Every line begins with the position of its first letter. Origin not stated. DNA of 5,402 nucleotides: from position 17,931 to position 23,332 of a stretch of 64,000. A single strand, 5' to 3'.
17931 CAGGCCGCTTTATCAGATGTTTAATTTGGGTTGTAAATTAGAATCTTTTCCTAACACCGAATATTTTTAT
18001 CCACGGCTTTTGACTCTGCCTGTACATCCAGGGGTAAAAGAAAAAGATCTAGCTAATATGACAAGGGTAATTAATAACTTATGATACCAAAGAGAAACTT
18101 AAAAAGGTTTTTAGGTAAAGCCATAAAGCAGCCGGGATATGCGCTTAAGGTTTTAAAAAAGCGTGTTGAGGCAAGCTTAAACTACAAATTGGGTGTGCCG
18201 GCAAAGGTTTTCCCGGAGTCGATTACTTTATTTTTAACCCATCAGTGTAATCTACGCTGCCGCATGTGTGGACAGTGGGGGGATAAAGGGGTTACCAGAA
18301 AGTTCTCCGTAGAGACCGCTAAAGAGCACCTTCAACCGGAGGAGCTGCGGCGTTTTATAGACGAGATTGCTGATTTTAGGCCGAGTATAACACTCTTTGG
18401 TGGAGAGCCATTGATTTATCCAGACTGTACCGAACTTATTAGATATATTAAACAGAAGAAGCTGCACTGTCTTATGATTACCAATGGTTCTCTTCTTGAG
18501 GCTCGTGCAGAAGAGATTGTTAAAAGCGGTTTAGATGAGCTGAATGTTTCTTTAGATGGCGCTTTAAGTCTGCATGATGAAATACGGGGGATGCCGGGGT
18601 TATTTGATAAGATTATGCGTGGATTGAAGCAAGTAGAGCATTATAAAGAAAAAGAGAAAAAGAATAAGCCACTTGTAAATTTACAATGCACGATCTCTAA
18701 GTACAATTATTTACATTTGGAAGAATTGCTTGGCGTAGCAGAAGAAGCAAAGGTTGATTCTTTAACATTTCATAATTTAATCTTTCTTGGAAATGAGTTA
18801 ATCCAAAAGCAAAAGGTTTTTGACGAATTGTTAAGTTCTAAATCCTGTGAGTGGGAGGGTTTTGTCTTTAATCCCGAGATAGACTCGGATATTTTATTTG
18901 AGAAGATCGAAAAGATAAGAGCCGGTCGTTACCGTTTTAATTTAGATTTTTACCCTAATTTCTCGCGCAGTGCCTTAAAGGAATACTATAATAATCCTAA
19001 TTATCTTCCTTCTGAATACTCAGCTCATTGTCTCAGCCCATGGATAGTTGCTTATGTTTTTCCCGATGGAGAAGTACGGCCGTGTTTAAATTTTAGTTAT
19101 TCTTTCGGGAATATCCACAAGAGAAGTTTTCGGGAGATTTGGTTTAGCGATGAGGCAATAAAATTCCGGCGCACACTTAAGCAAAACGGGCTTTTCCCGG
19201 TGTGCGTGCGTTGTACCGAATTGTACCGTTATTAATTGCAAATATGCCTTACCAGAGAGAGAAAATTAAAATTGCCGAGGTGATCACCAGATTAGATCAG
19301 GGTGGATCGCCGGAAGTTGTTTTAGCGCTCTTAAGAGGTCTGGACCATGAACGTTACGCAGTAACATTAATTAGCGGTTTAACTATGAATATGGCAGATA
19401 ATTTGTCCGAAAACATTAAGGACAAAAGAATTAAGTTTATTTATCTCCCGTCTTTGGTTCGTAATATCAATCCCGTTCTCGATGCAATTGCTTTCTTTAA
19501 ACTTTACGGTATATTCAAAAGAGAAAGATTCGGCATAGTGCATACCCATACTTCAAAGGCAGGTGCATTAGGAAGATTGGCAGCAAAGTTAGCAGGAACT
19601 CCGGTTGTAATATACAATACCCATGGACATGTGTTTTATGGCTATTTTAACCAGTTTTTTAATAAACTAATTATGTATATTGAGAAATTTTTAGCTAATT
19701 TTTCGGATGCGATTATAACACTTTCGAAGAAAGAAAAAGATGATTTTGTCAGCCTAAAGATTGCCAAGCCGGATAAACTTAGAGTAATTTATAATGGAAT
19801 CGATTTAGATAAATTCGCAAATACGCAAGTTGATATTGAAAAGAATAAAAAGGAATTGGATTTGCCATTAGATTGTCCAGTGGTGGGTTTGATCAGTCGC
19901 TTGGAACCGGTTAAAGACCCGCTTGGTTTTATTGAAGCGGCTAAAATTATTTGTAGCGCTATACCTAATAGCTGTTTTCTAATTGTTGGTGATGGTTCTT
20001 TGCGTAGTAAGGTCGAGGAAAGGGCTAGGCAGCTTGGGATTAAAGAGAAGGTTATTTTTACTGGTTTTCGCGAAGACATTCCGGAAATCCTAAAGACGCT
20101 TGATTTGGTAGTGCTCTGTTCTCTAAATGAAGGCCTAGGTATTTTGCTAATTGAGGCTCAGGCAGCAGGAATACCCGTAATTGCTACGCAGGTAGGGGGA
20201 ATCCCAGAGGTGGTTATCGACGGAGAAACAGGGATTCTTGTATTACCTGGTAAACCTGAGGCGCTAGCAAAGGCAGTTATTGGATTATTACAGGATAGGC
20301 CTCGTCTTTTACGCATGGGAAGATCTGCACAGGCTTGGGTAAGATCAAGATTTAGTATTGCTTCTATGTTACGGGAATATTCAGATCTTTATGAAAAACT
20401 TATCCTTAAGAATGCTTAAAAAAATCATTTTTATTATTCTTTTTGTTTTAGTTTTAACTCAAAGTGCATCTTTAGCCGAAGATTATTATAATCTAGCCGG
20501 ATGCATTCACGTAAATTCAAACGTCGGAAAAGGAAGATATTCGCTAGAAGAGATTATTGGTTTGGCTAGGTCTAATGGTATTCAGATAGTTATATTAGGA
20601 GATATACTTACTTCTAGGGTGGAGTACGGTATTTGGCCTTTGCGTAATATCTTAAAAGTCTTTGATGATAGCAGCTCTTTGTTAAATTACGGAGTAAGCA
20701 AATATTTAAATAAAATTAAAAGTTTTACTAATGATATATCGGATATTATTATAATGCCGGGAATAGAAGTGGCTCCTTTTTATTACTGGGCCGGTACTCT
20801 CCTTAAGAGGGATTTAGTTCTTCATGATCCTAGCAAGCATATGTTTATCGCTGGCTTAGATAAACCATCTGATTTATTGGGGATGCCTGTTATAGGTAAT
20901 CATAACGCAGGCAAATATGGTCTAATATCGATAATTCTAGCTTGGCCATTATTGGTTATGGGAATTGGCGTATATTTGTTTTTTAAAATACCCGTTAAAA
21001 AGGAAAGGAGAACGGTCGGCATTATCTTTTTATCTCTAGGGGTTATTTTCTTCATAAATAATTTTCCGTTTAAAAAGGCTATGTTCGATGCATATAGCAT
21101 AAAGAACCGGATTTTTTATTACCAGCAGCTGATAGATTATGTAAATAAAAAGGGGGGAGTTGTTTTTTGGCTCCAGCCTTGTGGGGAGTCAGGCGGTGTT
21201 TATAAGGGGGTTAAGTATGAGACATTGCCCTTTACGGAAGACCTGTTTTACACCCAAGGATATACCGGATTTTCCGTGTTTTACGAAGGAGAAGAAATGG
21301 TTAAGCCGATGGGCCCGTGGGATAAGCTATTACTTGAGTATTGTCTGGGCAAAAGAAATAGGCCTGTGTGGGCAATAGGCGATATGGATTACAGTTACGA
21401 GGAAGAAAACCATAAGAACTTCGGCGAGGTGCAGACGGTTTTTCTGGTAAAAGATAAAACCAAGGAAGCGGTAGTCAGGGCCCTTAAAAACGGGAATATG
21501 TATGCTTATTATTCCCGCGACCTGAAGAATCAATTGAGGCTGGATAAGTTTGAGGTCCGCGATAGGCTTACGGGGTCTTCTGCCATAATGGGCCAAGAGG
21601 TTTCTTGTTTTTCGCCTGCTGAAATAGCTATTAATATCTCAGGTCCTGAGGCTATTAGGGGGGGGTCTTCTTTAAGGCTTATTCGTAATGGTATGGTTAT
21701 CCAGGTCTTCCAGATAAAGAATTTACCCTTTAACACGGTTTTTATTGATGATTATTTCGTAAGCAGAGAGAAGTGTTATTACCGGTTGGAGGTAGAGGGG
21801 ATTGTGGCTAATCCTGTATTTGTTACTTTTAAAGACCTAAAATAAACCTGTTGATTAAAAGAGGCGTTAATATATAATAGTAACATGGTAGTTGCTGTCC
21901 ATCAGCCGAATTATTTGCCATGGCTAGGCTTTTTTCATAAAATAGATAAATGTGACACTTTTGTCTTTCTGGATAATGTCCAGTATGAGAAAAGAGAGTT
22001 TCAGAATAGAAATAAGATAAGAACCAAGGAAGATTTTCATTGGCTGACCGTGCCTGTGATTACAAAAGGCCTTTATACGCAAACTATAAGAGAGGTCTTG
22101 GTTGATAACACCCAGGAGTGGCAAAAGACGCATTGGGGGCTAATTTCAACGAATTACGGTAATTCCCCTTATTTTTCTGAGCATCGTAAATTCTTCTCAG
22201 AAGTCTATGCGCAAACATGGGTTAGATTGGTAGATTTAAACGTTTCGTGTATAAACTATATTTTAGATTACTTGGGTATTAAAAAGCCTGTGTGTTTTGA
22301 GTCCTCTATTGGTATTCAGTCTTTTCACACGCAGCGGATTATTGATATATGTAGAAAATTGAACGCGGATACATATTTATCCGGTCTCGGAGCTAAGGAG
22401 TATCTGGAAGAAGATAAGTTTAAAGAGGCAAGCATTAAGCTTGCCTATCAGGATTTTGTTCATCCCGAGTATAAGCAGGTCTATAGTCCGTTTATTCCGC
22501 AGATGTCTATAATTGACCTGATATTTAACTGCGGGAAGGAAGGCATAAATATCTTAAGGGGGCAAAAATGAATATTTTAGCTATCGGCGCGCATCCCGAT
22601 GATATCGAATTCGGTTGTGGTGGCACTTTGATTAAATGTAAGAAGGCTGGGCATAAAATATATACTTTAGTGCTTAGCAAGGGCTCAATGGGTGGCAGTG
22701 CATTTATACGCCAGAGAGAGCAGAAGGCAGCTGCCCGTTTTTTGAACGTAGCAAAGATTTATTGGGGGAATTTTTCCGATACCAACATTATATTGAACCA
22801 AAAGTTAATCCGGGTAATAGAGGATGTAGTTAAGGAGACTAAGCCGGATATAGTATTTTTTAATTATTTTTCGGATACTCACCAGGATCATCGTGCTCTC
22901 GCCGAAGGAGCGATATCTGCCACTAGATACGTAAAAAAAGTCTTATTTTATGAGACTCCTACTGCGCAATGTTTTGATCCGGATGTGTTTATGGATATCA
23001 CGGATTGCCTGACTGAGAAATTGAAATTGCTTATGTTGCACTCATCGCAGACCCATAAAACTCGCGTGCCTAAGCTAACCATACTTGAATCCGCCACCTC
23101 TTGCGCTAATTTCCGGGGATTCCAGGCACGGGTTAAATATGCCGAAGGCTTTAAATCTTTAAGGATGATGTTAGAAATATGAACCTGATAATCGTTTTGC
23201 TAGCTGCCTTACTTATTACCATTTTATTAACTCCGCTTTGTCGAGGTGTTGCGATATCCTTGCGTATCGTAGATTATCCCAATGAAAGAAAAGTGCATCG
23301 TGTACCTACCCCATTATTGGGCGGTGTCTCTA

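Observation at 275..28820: Each of two Wzc-like tyrosine autokinases is paired with its own PilZ protein, with an HD-GYP phosphodiesterase in the same locus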

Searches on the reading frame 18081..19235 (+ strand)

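Call 10: search_protein_families(library=ncbifam, proteins=[window:18081-19235:+], max_evalue=0.00001)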
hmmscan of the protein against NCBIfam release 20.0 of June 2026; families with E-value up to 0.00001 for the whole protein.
window:18081-19235:+ (384 aa): 63 families (the best 25 are shown)
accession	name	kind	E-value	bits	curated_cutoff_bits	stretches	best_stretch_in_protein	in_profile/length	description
TIGR04317.1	W_rSAM_matur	equivalog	6.7e-38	130.7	380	1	48-250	6-200/349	tungsten cofactor oxidoreductase radical SAM maturase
TIGR04054.1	rSAM_NirJ1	equivalog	1.1e-31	109.9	650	1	49-241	39-220/387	putative heme d1 biosynthesis radical SAM protein NirJ1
TIGR04545.1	rSAM_ahbD_hemeb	equivalog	7.8e-30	104.4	500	1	51-231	5-171/339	heme b synthase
NF033640.1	N_Twi_rSAM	subfamily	9.8e-29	100.6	170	2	41-230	106-307/398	twitch domain-containing radical SAM protein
TIGR04546.1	rSAM_ahbC_deAc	equivalog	1.2e-27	96.7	650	1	51-242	44-224/390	12,18-didecarboxysiroheme deacetylase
TIGR04347.1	pseudo_SAM_Halo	equivalog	2.1e-26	93.1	525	1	52-366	44-341/390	TIGR04347 family pseudo-SAM/SPASM protein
TIGR04051.1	rSAM_NirJ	equivalog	1.8e-24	86.4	515.45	1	52-243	8-186/354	heme d1 biosynthesis radical SAM protein NirJ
TIGR04055.1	rSAM_NirJ2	equivalog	2.7e-24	86.3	500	1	52-375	6-294/326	putative heme d1 biosynthesis radical SAM protein NirJ2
TIGR02666.1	moaA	equivalog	1.8e-21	76.5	284.05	1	51-225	15-185/336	GTP 3',8-cyclase MoaA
TIGR03913.1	rad_SAM_trio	equivalog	6.1e-20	71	591.75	1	48-185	21-151/477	GDL motif peptide-associated radical SAM/SPASM maturase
TIGR04053.2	TIGR04053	equivalog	1.1e-19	70.9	395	1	52-237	14-190/366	TIGR04053 family radical SAM/SPASM domain-containing protein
TIGR03961.1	rSAM_PTO1314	hypoth_equivalog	1.3e-19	70.7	306.05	1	52-225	29-183/332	PTO1314 family radical SAM protein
TIGR02668.1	moaA_archaeal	equivalog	2.7e-19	69.3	325.25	1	48-186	12-144/303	GTP 3',8-cyclase MoaA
TIGR04250.1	SCM_rSAM_ScmE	equivalog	1.8e-18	66.6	400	1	45-216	2-161/358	SynChlorMet cassette radical SAM/SPASM protein ScmE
TIGR03470.1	HpnH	equivalog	7.3e-18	64.6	225.05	1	41-228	23-195/318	adenosyl-hopene transferase HpnH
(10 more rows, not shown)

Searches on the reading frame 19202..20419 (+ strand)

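Call 10: search_protein_families(library=ncbifam, proteins=[window:19202-20419:+], max_evalue=0.00001)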
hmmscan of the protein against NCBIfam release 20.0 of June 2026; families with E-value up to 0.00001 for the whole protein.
window:19202-20419:+ (405 aa): 37 families (the best 25 are shown)
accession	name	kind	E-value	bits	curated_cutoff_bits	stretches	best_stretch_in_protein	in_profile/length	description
TIGR03088.1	stp2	hypoth_equivalog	1.7e-61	208.4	409.05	1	23-400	3-373/374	TIGR03088 family PEP-CTERM/XrtA system glycosyltransferase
TIGR03999.1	thiol_BshA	equivalog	1.7e-41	142.4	273.7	1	101-401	76-374/375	N-acetyl-alpha-D-glucosaminyl L-malate synthase BshA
TIGR03449.1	mycothiol_MshA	equivalog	1.1e-36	126.6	462.5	1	107-401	100-404/406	D-inositol-3-phosphate glycosyltransferase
TIGR02149.1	glgA_Coryne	subfamily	2.6e-31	109.1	302.4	1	108-400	82-390/391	glycogen synthase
NF038011.1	PelF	equivalog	1.1e-29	103.8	100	1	146-397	236-489/489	GT4 family glycosyltransferase PelF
NF011726.0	PRK15179.1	equivalog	1.7e-28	99.4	733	1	100-397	391-691/694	Vi polysaccharide biosynthesis protein TviE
NF041876.1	EPS_EpsE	equivalog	5.9e-28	98.2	400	1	185-386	180-382/389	exopolysaccharide biosynthesis GT4 family glycosyltransferase EpsE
TIGR04063.1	stp3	hypoth_equivalog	8.4e-27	94.1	442.05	1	156-401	146-396/397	TIGR04063 family PEP-CTERM/XrtA system glycosyltransferase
NF047684.1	TeichurnBiosyTuaC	equivalog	9.5e-23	80.7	550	1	112-400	111-389/391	teichuronic acid biosynthesis protein TuaC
TIGR04157.1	glyco_rSAM_CFB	subfamily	2.9e-22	79.2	400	1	161-397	163-406/406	TIGR04157 family glycosyltransferase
NF050063.1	ProtGlycPglJ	equivalog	3.3e-22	79.2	500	1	65-366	39-333/363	N-acetylgalactosamine-N,N'-diacetylbacillosaminyl-diphospho-undecaprenol 4-alpha-N-acetylgalactosaminyltransferase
NF012034.0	PRK15490.1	equivalog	1.1e-21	76.9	813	1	227-350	400-523/578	Vi polysaccharide biosynthesis glycosyltransferase TviE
NF050056.1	ProtGlycPglH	equivalog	2.3e-17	63.1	600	1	23-396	2-349/354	GalNAc-alpha-(1->4)-GalNAc-alpha-(1->3)-diNAcBac-PP-undecaprenol alpha-1,4-N-acetyl-D-galactosaminyltransferase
TIGR04047.1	MSMEG_0565_glyc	hypoth_equivalog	3.1e-17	62.7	259.85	1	193-371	161-349/373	MSMEG_0565 family glycosyltransferase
NF047880.1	glyco_SdgA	exception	4.9e-17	61.7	800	1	132-373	238-464/488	serine-aspartate repeat adhesin O-glycosyltransferase SdgA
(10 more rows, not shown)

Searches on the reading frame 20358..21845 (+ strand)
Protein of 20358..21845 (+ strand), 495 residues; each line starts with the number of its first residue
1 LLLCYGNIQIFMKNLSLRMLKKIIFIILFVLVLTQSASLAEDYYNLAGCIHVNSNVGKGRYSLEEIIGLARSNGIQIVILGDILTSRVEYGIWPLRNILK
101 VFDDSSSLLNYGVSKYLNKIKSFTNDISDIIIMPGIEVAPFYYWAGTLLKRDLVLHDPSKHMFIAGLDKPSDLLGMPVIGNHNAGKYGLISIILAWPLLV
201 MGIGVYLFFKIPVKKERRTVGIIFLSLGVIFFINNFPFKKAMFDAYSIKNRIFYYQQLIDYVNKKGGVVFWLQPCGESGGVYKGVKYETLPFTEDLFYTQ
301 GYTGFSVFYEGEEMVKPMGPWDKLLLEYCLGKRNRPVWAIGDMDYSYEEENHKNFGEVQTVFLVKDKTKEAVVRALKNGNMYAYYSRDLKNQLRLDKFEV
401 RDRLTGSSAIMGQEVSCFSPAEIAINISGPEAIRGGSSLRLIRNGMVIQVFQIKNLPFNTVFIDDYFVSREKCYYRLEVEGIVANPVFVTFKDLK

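Call 10: search_protein_families(library=ncbifam, proteins=[window:20358-21845:+], max_evalue=0.00001)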
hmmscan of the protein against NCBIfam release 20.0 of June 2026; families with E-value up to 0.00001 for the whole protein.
window:20358-21845:+ (495 aa): 1 family
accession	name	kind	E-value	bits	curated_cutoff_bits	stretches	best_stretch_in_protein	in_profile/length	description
NF038032.1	CehA_McbA_metalo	domain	3.5e-07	30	80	1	256-489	98-314/315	CehA/McbA family metallohydrolase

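Call 49: search_protein_families(library=pfam, proteins=[window:20358-21845:+], max_evalue=0.00001)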
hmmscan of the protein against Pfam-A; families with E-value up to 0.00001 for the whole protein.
window:20358-21845:+ (495 aa): 0 families

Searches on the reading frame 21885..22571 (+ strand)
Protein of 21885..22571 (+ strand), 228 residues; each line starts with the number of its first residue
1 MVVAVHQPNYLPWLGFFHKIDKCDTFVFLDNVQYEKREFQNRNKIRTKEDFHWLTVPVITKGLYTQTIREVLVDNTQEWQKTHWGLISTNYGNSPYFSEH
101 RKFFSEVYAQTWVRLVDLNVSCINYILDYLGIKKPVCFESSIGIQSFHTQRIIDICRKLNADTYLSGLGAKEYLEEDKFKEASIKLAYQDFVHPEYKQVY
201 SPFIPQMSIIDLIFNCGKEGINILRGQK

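Call 10: search_protein_families(library=ncbifam, proteins=[window:21885-22571:+], max_evalue=0.00001)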
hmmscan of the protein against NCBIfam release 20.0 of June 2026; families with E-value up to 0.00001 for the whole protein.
window:21885-22571:+ (228 aa): 0 families

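Call 49: search_protein_families(library=pfam, proteins=[window:21885-22571:+], max_evalue=0.00001)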
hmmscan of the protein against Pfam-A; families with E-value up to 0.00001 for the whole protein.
window:21885-22571:+ (228 aa): 1 family
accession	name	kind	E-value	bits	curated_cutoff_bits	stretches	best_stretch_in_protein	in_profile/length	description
PF08889.16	WbqC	-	2.4e-81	273.2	21.3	1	7-222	1-217/218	WbqC-like protein family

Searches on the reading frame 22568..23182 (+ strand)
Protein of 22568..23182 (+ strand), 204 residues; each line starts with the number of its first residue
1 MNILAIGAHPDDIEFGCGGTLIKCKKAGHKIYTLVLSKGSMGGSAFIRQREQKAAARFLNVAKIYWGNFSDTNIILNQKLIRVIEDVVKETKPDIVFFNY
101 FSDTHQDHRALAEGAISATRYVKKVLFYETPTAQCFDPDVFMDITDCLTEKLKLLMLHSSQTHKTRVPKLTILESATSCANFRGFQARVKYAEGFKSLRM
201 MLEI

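Call 10: search_protein_families(library=ncbifam, proteins=[window:22568-23182:+], max_evalue=0.00001)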
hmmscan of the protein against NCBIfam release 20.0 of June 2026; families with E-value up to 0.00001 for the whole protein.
window:22568-23182:+ (204 aa): 2 families
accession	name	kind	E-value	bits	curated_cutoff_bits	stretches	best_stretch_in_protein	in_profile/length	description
TIGR04001.1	thiol_BshB1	equivalog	6e-32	111.2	182.5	1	2-199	3-222/226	bacillithiol biosynthesis deacetylase BshB1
TIGR04000.1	thiol_BshB2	equivalog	3.7e-14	52.9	195.25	1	3-165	3-188/217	bacillithiol biosynthesis deacetylase BshB2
